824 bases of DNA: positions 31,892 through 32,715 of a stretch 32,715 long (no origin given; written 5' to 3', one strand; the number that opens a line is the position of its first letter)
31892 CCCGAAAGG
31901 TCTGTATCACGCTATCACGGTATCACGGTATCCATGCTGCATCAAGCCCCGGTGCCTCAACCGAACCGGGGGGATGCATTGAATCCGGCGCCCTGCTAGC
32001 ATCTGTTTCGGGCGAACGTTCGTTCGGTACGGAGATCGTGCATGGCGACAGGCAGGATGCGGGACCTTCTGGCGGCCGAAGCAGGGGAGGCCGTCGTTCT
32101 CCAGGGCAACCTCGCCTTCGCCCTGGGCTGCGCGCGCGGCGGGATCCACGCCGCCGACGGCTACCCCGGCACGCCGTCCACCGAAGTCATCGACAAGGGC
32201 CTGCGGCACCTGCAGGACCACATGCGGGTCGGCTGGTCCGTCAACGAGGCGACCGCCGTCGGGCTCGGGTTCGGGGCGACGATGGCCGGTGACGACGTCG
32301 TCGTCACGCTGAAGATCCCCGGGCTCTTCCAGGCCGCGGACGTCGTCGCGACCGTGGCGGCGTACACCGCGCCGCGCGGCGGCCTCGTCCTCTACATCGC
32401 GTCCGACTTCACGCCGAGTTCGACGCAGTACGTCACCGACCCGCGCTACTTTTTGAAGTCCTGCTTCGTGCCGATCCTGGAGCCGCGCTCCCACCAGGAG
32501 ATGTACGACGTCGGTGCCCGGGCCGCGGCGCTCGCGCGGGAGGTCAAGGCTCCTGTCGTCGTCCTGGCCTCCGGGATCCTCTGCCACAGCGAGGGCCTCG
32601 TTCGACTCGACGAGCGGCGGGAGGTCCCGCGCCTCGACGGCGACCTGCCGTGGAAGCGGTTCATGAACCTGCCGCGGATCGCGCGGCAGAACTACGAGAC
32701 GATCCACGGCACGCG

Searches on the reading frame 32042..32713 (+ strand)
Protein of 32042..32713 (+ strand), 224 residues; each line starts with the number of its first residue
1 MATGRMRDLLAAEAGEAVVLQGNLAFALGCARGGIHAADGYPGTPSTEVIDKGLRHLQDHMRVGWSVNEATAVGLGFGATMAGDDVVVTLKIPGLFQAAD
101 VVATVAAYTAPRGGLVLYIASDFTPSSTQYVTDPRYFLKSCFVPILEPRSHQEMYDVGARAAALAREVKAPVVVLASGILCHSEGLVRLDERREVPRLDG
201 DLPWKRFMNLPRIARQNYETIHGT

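Call 10: search_protein_families(library=pfam, proteins=[window:32042-32713:+])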
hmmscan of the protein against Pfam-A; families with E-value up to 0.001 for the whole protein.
window:32042-32713:+ (224 aa): 1 family
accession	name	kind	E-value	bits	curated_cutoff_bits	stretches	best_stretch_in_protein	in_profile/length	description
PF01855.24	POR_N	-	8.4e-11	42.5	27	1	30-193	3-171/231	Pyruvate flavodoxin/ferredoxin oxidoreductase, thiamine diP-bdg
